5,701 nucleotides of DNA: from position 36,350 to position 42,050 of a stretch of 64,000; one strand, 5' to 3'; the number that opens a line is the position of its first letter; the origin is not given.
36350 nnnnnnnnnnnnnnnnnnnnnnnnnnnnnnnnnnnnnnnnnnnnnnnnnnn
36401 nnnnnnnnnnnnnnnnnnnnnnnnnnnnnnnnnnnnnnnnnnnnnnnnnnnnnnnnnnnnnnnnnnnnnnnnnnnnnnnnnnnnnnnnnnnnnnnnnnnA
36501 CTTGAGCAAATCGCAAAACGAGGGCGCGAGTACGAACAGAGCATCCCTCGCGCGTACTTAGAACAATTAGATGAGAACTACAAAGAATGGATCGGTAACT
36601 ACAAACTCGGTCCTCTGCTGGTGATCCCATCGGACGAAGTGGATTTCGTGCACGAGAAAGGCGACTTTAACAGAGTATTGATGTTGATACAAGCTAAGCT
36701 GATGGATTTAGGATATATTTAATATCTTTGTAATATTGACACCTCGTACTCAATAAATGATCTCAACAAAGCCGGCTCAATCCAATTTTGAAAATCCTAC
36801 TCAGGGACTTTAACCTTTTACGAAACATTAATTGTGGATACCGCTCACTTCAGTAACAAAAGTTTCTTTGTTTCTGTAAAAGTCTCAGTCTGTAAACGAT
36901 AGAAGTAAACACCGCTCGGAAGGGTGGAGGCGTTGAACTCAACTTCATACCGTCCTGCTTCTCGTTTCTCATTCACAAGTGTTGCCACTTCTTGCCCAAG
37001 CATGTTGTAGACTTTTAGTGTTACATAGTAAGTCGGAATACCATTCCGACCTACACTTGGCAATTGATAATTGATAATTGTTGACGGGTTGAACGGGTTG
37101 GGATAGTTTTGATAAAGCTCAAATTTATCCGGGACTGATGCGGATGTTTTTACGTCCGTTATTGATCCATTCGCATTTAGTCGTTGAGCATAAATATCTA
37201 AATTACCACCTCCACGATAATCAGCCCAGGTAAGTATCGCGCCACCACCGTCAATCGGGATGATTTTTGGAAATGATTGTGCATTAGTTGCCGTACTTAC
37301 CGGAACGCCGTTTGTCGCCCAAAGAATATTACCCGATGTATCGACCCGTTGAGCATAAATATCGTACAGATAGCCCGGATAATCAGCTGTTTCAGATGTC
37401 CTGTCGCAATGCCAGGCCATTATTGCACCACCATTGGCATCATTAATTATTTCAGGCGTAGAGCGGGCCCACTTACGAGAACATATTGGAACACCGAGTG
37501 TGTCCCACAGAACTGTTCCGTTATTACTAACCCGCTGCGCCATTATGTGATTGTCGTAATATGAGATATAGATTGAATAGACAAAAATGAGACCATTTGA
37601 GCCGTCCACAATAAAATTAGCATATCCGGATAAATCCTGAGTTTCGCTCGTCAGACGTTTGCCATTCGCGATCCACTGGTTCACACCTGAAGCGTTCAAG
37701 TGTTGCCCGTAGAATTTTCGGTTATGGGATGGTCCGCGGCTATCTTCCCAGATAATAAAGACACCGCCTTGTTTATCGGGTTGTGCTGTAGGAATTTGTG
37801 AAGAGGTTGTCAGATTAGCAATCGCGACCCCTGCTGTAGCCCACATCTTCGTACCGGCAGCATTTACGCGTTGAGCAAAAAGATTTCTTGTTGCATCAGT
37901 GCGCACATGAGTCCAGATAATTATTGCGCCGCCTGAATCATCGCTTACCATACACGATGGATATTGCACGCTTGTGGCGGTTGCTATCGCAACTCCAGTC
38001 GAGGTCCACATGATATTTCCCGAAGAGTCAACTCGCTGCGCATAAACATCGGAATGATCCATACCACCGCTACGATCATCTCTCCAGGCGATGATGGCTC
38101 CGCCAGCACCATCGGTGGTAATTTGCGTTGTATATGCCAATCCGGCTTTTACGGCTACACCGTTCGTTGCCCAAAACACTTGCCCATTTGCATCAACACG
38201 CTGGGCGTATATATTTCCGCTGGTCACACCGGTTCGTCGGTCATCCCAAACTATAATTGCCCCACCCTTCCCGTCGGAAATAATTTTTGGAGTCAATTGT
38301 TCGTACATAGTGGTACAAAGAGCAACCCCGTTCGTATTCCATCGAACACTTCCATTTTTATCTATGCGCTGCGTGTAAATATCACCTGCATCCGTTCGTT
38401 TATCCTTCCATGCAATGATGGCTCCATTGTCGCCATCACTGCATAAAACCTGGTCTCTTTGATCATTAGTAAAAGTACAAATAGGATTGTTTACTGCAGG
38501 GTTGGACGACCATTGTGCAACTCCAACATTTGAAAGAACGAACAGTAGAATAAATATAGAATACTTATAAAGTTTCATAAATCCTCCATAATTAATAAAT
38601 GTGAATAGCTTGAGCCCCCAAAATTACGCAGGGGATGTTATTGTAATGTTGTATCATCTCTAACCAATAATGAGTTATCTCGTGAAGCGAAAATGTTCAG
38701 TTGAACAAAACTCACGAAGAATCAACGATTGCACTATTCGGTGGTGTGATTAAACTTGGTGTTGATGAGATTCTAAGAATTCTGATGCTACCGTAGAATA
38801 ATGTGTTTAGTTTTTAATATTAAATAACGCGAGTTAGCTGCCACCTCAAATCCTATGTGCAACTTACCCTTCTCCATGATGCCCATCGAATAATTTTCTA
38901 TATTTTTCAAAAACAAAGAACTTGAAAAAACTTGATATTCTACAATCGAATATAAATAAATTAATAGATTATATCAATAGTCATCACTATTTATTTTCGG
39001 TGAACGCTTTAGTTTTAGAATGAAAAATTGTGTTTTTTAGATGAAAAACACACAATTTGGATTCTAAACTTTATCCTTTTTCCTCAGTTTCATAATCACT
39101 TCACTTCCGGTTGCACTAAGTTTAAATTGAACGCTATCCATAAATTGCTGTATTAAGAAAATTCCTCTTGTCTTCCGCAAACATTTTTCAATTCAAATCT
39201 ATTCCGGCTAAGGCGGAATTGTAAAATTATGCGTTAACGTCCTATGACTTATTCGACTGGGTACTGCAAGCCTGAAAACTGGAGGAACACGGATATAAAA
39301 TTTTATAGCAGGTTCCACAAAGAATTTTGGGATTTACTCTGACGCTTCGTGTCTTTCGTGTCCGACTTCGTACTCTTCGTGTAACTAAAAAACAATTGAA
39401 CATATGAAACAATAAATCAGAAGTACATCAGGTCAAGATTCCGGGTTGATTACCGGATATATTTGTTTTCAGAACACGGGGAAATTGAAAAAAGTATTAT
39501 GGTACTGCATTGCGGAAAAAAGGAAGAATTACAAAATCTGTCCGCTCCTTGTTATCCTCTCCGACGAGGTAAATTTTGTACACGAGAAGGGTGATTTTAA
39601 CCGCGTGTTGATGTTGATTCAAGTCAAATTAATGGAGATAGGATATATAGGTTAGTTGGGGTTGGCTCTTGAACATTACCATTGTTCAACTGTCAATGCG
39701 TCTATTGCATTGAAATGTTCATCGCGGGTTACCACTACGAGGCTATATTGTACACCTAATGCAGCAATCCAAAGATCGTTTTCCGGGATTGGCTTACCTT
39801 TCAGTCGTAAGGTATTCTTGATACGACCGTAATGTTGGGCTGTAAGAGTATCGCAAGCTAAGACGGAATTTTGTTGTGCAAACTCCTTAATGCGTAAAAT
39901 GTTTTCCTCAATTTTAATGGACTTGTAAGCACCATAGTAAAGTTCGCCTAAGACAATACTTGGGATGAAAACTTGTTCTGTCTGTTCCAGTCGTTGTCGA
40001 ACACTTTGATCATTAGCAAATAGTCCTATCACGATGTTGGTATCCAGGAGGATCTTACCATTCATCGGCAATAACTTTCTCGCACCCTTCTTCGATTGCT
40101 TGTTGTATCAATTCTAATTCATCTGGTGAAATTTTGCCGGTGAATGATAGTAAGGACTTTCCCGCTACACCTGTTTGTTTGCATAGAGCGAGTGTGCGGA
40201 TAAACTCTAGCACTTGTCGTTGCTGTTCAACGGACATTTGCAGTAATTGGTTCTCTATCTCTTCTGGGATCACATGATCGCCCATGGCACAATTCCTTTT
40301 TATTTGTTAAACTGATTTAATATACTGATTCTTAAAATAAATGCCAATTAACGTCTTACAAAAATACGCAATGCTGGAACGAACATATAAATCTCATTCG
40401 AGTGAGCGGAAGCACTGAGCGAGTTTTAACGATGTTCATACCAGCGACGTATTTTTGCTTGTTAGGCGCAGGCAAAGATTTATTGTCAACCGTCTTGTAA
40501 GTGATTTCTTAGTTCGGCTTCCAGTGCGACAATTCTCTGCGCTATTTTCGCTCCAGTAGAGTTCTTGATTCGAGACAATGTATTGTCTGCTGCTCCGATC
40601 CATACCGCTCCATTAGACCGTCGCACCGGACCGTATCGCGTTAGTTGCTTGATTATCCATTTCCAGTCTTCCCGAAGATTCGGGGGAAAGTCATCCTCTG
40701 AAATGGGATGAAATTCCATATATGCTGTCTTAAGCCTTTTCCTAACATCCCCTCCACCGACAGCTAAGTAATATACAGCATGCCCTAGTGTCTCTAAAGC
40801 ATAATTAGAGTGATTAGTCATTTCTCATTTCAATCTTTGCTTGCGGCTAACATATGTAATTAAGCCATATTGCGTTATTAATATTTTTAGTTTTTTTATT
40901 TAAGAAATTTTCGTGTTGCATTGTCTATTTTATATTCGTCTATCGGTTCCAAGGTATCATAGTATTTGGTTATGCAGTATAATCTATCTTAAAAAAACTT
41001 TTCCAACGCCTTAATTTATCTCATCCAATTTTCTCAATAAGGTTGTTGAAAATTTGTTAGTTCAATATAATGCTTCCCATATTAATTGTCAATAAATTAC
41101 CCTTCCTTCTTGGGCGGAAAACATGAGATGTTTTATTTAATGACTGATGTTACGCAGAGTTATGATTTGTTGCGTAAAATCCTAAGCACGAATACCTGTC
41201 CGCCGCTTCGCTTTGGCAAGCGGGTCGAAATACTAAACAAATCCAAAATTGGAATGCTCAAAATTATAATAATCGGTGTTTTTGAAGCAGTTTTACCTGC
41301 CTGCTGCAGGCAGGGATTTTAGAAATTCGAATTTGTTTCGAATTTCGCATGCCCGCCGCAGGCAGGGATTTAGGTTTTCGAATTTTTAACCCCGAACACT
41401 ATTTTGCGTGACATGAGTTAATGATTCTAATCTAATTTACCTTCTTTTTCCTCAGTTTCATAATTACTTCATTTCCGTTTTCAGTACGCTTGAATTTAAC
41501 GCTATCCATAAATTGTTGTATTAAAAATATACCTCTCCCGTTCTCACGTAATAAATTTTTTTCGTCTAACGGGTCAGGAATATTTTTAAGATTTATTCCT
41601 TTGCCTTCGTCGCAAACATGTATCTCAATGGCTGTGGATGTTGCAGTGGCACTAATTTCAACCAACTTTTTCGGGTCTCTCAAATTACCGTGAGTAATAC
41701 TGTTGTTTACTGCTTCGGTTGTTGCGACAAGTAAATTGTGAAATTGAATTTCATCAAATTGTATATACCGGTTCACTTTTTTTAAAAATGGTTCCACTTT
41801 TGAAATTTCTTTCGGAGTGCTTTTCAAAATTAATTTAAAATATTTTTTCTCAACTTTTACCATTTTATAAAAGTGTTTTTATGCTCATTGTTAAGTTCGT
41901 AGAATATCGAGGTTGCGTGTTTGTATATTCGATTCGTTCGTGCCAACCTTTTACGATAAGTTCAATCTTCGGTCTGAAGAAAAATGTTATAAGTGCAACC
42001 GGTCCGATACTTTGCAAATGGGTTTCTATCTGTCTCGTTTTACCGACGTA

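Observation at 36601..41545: Insertion hotspot between convergent genes, leaving diverged duplicate copies of both flanking gene 3' ends.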

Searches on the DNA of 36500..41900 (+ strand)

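Call 22: search_rna_families(source=window, start=36500, end=41900, threshold=evalue, max_evalue=1)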
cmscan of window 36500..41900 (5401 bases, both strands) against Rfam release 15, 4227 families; matches with E-value up to 1: 0.
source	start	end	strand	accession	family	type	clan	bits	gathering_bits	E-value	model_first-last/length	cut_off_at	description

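Call 38: search_dna_similar(query=window:39150-41450:+, collection=plasmids, mode=distant, max_rows=10)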
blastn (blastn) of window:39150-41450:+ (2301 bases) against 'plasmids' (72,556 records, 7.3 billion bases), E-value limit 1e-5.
No match.

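Call 39: search_dna_similar(query=window:39150-41450:+, collection=phages, mode=distant, max_rows=10)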
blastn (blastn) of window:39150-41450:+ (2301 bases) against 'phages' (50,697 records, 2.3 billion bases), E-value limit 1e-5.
No match.
